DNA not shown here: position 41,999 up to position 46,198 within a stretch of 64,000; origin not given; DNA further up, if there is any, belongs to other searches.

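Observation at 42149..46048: Single 1299-aa polypeptide fusing an LsrK-like FGGY kinase, a D-2-hydroxyacid dehydrogenase, an SCP2 domain and a class II aldolase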

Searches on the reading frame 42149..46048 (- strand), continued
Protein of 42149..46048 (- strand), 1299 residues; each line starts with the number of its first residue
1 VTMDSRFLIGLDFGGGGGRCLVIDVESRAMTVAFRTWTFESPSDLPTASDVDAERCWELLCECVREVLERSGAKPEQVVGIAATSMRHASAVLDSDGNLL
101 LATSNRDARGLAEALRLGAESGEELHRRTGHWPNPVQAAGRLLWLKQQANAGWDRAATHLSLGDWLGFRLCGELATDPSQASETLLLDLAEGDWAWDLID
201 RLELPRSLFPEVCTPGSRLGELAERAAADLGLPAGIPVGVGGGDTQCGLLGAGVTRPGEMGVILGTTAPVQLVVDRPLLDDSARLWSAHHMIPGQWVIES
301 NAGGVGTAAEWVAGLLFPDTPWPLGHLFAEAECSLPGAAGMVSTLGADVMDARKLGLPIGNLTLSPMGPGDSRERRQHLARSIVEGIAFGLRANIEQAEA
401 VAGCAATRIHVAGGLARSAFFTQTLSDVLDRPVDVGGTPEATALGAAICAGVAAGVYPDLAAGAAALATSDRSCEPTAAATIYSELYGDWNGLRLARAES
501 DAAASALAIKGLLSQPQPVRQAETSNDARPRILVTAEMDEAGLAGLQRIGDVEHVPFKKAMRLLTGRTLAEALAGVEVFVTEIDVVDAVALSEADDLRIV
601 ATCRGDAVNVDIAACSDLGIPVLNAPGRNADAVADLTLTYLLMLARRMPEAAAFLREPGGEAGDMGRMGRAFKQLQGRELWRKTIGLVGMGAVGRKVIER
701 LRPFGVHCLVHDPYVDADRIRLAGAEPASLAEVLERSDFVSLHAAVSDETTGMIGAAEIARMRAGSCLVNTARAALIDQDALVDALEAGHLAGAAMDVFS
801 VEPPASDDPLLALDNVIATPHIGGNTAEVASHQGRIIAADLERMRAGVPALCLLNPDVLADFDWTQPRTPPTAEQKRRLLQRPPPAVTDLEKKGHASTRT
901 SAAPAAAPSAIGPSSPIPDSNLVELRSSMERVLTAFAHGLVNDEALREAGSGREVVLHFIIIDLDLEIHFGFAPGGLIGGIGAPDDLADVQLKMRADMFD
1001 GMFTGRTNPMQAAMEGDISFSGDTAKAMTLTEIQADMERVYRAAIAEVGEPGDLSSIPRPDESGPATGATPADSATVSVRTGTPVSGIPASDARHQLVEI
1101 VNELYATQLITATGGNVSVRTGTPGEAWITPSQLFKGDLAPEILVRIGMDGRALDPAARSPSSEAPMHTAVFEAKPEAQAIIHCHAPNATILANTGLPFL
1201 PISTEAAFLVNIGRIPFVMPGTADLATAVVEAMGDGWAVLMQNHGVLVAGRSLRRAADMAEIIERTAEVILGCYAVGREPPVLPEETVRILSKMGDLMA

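Call 15: find_related_loci(query=window:42149-46048:-, collection=genome_contigs, flank=10000)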
Query window:42149-46048:- (1299 aa) in genome_contigs; peptide patterns used: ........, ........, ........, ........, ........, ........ (x = any residue, [..] = any of these).
116 stretches matched a pattern; 92 encode a relative of the query (tblastn E <= 1e-3); the best 80 are kept; 78 distinct loci.
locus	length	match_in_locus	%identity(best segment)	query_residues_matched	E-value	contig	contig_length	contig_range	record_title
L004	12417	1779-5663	91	1-1299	0e+0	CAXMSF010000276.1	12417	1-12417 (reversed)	MAG: uncultured Gammaproteobacteria bacterium isolate 10C-St20-MC-01_bin.21.orig genome assembly, contig: k141_3358505,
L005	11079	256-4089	62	2-1299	0e+0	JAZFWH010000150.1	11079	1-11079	MAG: Myxococcota bacterium isolate BS3bin.41 BS3bin.41_150, whole genome shotgun sequence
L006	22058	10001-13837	59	3-1299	0e+0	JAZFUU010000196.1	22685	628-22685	MAG: Myxococcota bacterium isolate BS2bin.65 BS2bin.65_196, whole genome shotgun sequence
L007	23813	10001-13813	61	19-1299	0e+0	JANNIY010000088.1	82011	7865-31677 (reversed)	MAG: Deltaproteobacteria bacterium isolate SOY_40_metabat_221 SOY_40_k141_2742386, whole genome shotgun sequence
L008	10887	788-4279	61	119-1299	0e+0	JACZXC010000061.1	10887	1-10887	MAG: Myxococcales bacterium isolate B22T1B5 B22T1B5_NODE7491, whole genome shotgun sequence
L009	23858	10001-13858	55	3-1299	0e+0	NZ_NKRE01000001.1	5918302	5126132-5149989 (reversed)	Mycobacterium ostraviense strain 241/15 Scaffold_1, whole genome shotgun sequence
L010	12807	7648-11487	56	3-1299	0e+0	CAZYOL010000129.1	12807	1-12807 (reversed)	MAG TPA_asm: uncultured Spirochaetales bacterium isolate SRP128890_co1_175 genome assembly, contig: NODE_7337_length_128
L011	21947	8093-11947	55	3-1299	0e+0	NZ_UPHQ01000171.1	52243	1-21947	Mycobacterium innocens strain MK13 isolate MK13, whole genome shotgun sequence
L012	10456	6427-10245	56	7-1299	0e+0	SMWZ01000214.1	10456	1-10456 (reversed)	MAG: Deltaproteobacteria bacterium isolate CR02bin3 k141_1799359, whole genome shotgun sequence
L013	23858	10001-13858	53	1-1299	0e+0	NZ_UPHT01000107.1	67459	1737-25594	Mycobacterium attenuatum strain MK41 isolate MK41, whole genome shotgun sequence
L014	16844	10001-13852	56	7-1299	0e+0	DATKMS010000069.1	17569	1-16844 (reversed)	MAG TPA_asm: Candidatus Margulisiibacteriota bacterium isolate SMAG_U14717 k141_3112534, whole genome shotgun sequence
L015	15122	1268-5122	55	3-1299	0e+0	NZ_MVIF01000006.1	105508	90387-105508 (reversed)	Mycobacterium persicum strain AFPC-000227 NODE_6_length_105508_cov_10.4228, whole genome shotgun sequence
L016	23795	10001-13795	54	19-1299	0e+0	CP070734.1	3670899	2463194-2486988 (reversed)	MAG: Deltaproteobacteria bacterium isolate bin407 chromosome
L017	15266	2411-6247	53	3-1299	0e+0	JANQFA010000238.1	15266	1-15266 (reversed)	MAG: Myxococcota bacterium isolate PL23a_bin.57 k99_3116330, whole genome shotgun sequence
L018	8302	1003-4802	63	3-1299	0e+0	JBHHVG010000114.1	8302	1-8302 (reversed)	MAG: Myxococcota bacterium isolate S.4.sp2_bin.9 NODE_3982_length_8302_cov_4.080999, whole genome shotgun sequence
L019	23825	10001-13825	54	3-1299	0e+0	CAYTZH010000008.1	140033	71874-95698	MAG TPA_asm: uncultured Spirochaetales bacterium isolate SRP128890_co1_152 genome assembly, contig: NODE_140_length_1400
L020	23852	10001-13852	60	3-1299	0e+0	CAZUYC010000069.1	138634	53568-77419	MAG TPA_asm: uncultured Spirochaetales bacterium isolate binchicken_co165_278 genome assembly, contig: k141_2379005, who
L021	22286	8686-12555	48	3-1299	0e+0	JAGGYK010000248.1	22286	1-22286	MAG: Deltaproteobacteria bacterium isolate AUK176 PB_MBMC_130_c_000000000258, whole genome shotgun sequence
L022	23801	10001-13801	53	3-1299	0e+0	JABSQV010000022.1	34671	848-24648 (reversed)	MAG: Myxococcales bacterium isolate DT_69 DT-Myxococcota-1_scaffold_22, whole genome shotgun sequence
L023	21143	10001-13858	48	3-1299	0e+0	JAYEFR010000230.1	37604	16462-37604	MAG: Thermodesulfobacteriota bacterium isolate MAG267 MAG267_230, whole genome shotgun sequence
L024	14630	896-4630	53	23-1299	0e+0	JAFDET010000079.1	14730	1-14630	MAG: Deltaproteobacteria bacterium isolate Meg19_46_Bin_213 Meg19_46_Bin_213_scaffold_8776, whole genome shotgun sequenc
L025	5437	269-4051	50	7-1299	0e+0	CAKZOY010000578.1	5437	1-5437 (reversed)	MAG TPA_asm: uncultured Chloroflexi bacterium isolate SRR5214706_bin.33_CONCOCT_v1.1_MAG genome assembly, contig: ERZ174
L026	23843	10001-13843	51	7-1295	0e+0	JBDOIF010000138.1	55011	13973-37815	MAG: Anaerolineae bacterium isolate TC202112_Ori_Bins009 k147_279570, whole genome shotgun sequence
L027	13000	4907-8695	53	7-1299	0e+0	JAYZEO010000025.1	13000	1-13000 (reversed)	MAG: Myxococcota bacterium isolate XB_MAG144 DB_MAG144_0025, whole genome shotgun sequence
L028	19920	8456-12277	52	6-1299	0e+0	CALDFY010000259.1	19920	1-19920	MAG: uncultured Anaerolineae bacterium isolate S1_Bin_Bin_9_sub_1 genome assembly, contig: c_000001797973, whole genome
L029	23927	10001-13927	48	50-1299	0e+0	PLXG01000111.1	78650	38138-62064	MAG: Myxococcales bacterium isolate palsa_1153 73.20120700_P3D.479_contig_75867, whole genome shotgun sequence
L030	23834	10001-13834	53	2-1299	0e+0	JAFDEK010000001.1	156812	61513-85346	MAG: Deltaproteobacteria bacterium isolate Meg19_46_Bin_145 Meg19_46_Bin_145_scaffold_7, whole genome shotgun sequence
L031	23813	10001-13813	62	7-1299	0e+0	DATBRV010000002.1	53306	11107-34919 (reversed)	MAG TPA_asm: Myxococcota bacterium isolate SMAG_U4138 k141_448523, whole genome shotgun sequence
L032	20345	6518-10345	49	7-1299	0e+0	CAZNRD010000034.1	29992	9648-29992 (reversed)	MAG TPA_asm: uncultured Anaerolineaceae bacterium isolate binchicken_co209_24 genome assembly, contig: NODE_1269_length_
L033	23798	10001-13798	49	5-1299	0e+0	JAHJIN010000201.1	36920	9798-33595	MAG: Chloroflexota bacterium isolate Modern_marine_rock_biofilm.mb.101 Modern_marine_roc.mb.101_k141_277183, whole genom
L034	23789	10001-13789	60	19-1299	0e+0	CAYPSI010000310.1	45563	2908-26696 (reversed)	MAG TPA_asm: uncultured Spirochaetales bacterium isolate binchicken_co165_279 genome assembly, contig: k141_2253395, who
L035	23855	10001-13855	45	3-1299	0e+0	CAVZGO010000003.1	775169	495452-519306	MAG: uncultured Chloroflexia bacterium isolate MFD04716.bin.1.311 genome assembly, contig: contig_12214, whole genome sh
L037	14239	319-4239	47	2-1299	0e+0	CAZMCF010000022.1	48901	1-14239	MAG TPA_asm: uncultured Anaerolinea sp. isolate binchicken_co107_434 genome assembly, contig: NODE_1823_length_48901_cov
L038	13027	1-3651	49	102-1299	0e+0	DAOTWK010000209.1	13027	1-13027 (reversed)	MAG TPA_asm: Anaerolineae bacterium isolate H12_134 k73_684549, whole genome shotgun sequence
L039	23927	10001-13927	46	3-1299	0e+0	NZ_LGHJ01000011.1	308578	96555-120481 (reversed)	Bellilinea caldifistulae strain GOMI-1 contig_1, whole genome shotgun sequence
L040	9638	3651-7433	46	19-1299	0e+0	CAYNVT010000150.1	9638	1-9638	MAG TPA_asm: uncultured Bacteriovoracaceae bacterium isolate SRP278314_co1_180 genome assembly, contig: NODE_8917_length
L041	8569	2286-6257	47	2-1299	0e+0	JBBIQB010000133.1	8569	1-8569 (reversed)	MAG: Bellilinea sp. isolate MTF170219_bin_316 NODE_6801_length_8569_cov_4.812896, whole genome shotgun sequence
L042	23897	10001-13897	46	3-1299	0e+0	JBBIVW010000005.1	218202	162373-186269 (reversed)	MAG: Anaerolineae bacterium isolate RSS170216_bin_86 NODE_56_length_218202_cov_15.546709, whole genome shotgun sequence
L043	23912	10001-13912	45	3-1299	0e+0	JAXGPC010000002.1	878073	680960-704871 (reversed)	MAG: Anaerolineae bacterium isolate AnMBR.bin294 bin294_2, whole genome shotgun sequence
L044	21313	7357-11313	53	3-1299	0e+0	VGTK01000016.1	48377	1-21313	MAG: Deltaproteobacteria bacterium isolate K_Offshore_80m_m2_211 K_Offshore_80m_m2_211_Ga0194132_10001430, whole genome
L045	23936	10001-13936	46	3-1299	0e+0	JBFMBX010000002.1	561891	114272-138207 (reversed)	MAG: Chloroflexota bacterium isolate MAG175 MAG175_2, whole genome shotgun sequence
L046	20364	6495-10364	60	7-1299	0e+0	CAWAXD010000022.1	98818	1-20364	MAG: uncultured delta proteobacterium isolate MFD05942.bin.2.221 genome assembly, contig: contig_6949, whole genome shot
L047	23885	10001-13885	55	1-1299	0e+0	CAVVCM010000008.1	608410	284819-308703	MAG: uncultured Actinomycetota bacterium isolate MFD02416.bin.1.194 genome assembly, contig: contig_35734, whole genome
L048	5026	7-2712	56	378-1299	0e+0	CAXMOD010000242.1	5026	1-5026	MAG: uncultured Desulfobacterales bacterium isolate 07C-BC-St03_bin.17.orig genome assembly, contig: k141_2971025, whole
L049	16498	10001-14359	46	3-1299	0e+0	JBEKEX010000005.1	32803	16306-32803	MAG: Anaerolineaceae bacterium isolate SPRUCE 216 SPRUCE_216_5, whole genome shotgun sequence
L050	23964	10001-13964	45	3-1299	0e+0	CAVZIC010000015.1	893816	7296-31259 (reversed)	MAG: uncultured Chloroflexia bacterium isolate MFD02416.bin.2.12 genome assembly, contig: contig_28532, whole genome sho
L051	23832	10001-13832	67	3-1299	0e+0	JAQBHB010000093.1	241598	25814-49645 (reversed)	MAG: Deltaproteobacteria bacterium isolate MAG_452_bin-13 452_bin-13_ctg-093, whole genome shotgun sequence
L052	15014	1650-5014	51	6-1299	0e+0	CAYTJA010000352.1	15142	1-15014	MAG TPA_asm: uncultured Spirochaetales bacterium isolate binchicken_co165_146 genome assembly, contig: k141_1305174, who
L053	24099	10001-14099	48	6-1299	0e+0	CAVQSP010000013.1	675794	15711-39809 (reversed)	MAG: uncultured Thermoleophilia bacterium isolate MFD00032.bin.2.192 genome assembly, contig: contig_42470, whole genome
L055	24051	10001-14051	46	6-1299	0e+0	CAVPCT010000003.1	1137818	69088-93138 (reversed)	MAG: uncultured Thermoleophilia bacterium isolate MFD00032.bin.2.59 genome assembly, contig: contig_19728, whole genome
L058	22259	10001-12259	54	528-1299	0e+0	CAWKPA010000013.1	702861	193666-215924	MAG: uncultured delta proteobacterium isolate MFD09779.bin.1.362 genome assembly, contig: contig_9428, whole genome shot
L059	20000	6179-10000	53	3-1299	0e+0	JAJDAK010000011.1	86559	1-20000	MAG: Deltaproteobacteria bacterium isolate OFTM388 OFTM388_10, whole genome shotgun sequence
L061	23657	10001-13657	44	5-1299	0e+0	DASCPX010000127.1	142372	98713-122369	MAG TPA_asm: Myxococcota bacterium isolate Fu_MAG_56 c_000001070268, whole genome shotgun sequence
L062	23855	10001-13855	55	3-1299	0e+0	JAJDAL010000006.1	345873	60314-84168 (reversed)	MAG: Deltaproteobacteria bacterium isolate OFTM280 OFTM280_5, whole genome shotgun sequence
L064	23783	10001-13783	46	19-1299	0e+0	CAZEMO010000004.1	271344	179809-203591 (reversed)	MAG TPA_asm: uncultured Bacteriovoracaceae bacterium isolate SRP220891_co2_140 genome assembly, contig: NODE_26_length_2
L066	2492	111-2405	51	532-1299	0e+0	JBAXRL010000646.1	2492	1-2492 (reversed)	MAG: Actinomycetes bacterium isolate ELA582 MAG582_646, whole genome shotgun sequence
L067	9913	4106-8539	36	5-1298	0e+0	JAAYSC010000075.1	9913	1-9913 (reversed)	MAG: Clostridiales bacterium isolate AS23ysBPME_277 273339_AS23, whole genome shotgun sequence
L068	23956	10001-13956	49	5-1299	0e+0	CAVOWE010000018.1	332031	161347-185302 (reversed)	MAG: uncultured Thermoleophilia bacterium isolate MFD00032.bin.3.236 genome assembly, contig: contig_4931, whole genome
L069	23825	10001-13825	45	7-1299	0e+0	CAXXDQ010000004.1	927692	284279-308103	MAG: Desulfomonilia bacterium isolate 0c9ce0d9-ef91-441a-a17a-dc80b036fdfb genome assembly, contig: contig_4, whole geno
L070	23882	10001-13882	36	5-1298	0e+0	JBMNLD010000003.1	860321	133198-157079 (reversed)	MAG: Christensenellales bacterium isolate SBF912LR0HQ0021 contig_4657, whole genome shotgun sequence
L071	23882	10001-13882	55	1-1299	0e+0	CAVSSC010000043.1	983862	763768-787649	MAG: uncultured Actinomycetota bacterium isolate MFD05580.bin.1.114 genome assembly, contig: contig_9547, whole genome s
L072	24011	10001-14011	46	3-1299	0e+0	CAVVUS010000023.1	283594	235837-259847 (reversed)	MAG: uncultured Chloroflexia bacterium isolate MFD02923.bin.2.49 genome assembly, contig: contig_26239, whole genome sho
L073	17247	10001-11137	48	926-1298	5e-88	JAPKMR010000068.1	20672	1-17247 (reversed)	MAG: Anaerolineae bacterium isolate MO53 NODE_68_length_20672_cov_1.864336:GC=0.639, whole genome shotgun sequence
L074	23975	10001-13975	46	3-1299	0e+0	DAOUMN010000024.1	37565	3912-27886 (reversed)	MAG TPA_asm: Bellilinea sp. isolate W58_124 k99_859676, whole genome shotgun sequence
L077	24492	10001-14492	42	3-1299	5e-144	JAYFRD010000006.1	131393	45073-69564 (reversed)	MAG: Anaerolineaceae bacterium isolate CA_64 c_CA_000000028290, whole genome shotgun sequence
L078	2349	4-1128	58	907-1299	5e-134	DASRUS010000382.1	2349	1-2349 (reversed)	MAG TPA_asm: Myxococcota bacterium isolate SMAG_U8270 k141_2394079, whole genome shotgun sequence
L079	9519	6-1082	56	924-1299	7e-119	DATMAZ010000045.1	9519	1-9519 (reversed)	MAG TPA_asm: Candidatus Limnocylindria bacterium isolate SMAG_U13339 k141_365998, whole genome shotgun sequence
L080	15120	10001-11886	45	651-1299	4e-168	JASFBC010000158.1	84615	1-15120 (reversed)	MAG: Anaerolineae bacterium isolate PO_4 k141_494648, whole genome shotgun sequence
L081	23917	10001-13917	45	3-1299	0e+0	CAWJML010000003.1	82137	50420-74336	MAG: uncultured Chloroflexia bacterium isolate MFD02809.bin.2.225 genome assembly, contig: contig_184425, whole genome s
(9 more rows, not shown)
